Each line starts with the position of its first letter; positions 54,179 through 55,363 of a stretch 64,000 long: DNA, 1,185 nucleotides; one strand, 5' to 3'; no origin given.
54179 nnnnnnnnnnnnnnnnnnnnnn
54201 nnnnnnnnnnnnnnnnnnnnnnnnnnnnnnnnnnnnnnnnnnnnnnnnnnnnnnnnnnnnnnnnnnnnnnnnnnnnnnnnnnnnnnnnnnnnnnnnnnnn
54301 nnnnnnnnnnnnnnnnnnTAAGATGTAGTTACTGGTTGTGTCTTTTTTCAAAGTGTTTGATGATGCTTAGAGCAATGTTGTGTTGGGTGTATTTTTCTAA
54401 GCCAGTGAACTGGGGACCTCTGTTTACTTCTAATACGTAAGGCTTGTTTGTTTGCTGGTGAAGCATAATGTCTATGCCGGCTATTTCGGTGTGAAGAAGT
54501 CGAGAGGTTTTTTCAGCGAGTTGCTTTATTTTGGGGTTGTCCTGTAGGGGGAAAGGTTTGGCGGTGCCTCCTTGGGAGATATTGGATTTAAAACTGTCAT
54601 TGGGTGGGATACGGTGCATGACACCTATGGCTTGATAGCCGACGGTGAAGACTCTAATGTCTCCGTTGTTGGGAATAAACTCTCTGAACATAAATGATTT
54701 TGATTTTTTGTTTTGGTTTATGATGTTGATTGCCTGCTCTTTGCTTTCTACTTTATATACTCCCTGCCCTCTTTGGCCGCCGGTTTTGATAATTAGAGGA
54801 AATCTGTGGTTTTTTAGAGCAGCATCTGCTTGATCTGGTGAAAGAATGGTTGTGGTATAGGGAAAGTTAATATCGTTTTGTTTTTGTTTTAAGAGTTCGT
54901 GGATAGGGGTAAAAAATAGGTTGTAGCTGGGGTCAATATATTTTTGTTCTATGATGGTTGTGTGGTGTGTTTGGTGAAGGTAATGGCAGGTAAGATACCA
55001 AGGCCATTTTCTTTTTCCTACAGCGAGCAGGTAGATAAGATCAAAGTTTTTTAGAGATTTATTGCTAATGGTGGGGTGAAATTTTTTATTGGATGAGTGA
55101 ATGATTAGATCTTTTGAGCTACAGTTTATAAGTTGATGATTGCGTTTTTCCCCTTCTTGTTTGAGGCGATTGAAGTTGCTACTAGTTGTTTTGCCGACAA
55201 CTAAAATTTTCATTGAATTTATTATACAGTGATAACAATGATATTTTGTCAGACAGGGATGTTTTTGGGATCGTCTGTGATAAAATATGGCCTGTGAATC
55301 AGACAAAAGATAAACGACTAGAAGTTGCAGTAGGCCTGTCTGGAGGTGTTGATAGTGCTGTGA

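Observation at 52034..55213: Compact 7TM + RimK-like ATP-grasp/DTGA-protease fusion + second ATP-grasp locus: a predicted peptide amidoligase system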

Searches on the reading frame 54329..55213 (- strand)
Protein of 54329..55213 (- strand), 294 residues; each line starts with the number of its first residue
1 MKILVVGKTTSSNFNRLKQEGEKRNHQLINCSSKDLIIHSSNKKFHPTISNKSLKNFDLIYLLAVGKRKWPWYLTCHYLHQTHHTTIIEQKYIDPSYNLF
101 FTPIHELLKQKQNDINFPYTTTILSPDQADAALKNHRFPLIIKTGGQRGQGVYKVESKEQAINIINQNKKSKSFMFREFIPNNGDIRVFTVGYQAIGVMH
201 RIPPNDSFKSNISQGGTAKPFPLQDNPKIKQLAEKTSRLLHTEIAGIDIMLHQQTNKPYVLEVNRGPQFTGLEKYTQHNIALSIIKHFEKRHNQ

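Call 3: search_protein_families(library=pfam, proteins=[window:54329-55213:-], max_evalue=0.1)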
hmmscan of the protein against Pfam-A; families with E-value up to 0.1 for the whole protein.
window:54329-55213:- (294 aa): 10 families
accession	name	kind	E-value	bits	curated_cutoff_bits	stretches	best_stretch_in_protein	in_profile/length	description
PF08443.16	RimK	-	3.7e-28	98.9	21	1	107-286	10-186/188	RimK-like ATP-grasp domain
PF02955.21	GSH-S_ATP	-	2.4e-11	43.8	23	1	135-250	29-152/175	Prokaryotic glutathione synthetase, ATP-grasp domain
PF14398.11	ATPgrasp_YheCD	-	1.1e-09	38.4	26.8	2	104-176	15-89/255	YheC/D like ATP-grasp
PF02655.19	ATP-grasp_3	-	4.8e-06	27.2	23.2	1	132-264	26-154/160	ATP-grasp domain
PF07478.18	Dala_Dala_lig_C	-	5.9e-06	26.4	24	1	131-277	30-186/204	D-ala D-ala ligase C-terminus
PF02222.28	ATP-grasp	-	0.00062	19.9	27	1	111-238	4-135/179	ATP-grasp domain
PF03133.20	TTL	-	0.00064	19.5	20.1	1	243-278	236-270/292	Tubulin-tyrosine ligase family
PF22818.2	ApeI-like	-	0.017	15.8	28.5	1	79-143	9-77/119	ApeI dehydratase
PF05770.16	Ins134_P3_kin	-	0.026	14.5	23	0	226-277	141-193/201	Inositol 1,3,4-trisphosphate 5/6-kinase ATP-grasp domain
PF18030.7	Rimk_N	-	0.054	14.2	26.4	0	1-60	1-61/94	RimK PreATP-grasp domain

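Call 4: search_protein_families(library=ncbifam, proteins=[window:54329-55213:-], max_evalue=0.1)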
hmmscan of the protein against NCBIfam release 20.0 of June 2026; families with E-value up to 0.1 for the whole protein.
window:54329-55213:- (294 aa): 21 families
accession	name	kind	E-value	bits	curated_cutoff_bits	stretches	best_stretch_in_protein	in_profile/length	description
TIGR00768.1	rimK_fam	subfamily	6.7e-39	133.9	143.4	1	2-287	1-275/276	RimK family alpha-L-glutamate ligase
NF040720.1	MptN_Meth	equivalog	3.3e-32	111.7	350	1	14-287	14-289/291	tetrahydromethanopterin:alpha-L-glutamate ligase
TIGR02144.1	LysX_arch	equivalog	4.5e-24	85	275.6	1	76-289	65-276/281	lysine biosynthesis protein LysX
NF007764.0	PRK10446.1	equivalog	3e-18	66.1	331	1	112-292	109-290/300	30S ribosomal protein S6--L-glutamate ligase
TIGR02068.2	cya_phycin_syn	equivalog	4.6e-12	44.8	850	2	210-269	384-448/862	cyanophycin synthetase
TIGR04443.1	F420_CofF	equivalog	5.3e-12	45.4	300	1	111-274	101-265/283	coenzyme gamma-F420-2:alpha-L-glutamate ligase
NF003573.0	PRK05246.1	equivalog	7.9e-12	44.6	272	1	140-292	157-313/316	glutathione synthase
NF009110.0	PRK12458.1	subfamily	1.8e-11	43.7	408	1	113-236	143-276/349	glutathione synthetase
TIGR01380.1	glut_syn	equivalog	9.4e-10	38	299.05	1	122-252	137-276/312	glutathione synthase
TIGR04356.1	grasp_GAK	hypoth_equivalog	4.4e-08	32.5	300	1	109-286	106-281/287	GAK system ATP-grasp enzyme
NF002378.0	PRK01372.1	subfamily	6.4e-07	28.4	243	1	112-271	110-275/305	D-alanine--D-alanine ligase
NF053643.1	Ddl_archaea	equivalog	1.2e-06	27.7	500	1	111-270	115-275/367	putative pseudomurein biosynthesis ATP-grasp protein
NF009402.0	PRK12767.1-1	equivalog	1.3e-06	27.4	218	1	114-264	125-273/329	carbamoyl phosphate synthase-like protein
TIGR01205.1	D_ala_D_alaTIGR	subfamily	4.2e-06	26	245.65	1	128-276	137-296/318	D-alanine--D-alanine ligase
NF010623.0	PRK14016.1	subfamily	2.4e-05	22.7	877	1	210-269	385-449/871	cyanophycin synthetase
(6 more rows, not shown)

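Call 94: search_protein_families(library=padloc, proteins=[window:54329-55213:-], max_evalue=0.001)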
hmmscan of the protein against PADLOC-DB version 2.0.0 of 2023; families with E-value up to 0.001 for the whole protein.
window:54329-55213:- (294 aa): 0 families

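Call 95: search_protein_families(library=phrogs, proteins=[window:54329-55213:-], max_evalue=0.001)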
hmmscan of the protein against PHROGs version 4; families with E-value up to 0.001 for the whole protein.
window:54329-55213:- (294 aa): 1 family
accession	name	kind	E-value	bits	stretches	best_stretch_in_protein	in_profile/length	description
phrog_2599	-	moron, auxiliary metabolic gene and host takeover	1.9e-12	47.7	1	125-276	141-299/708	ribosomal protein S6 glutaminyl transferase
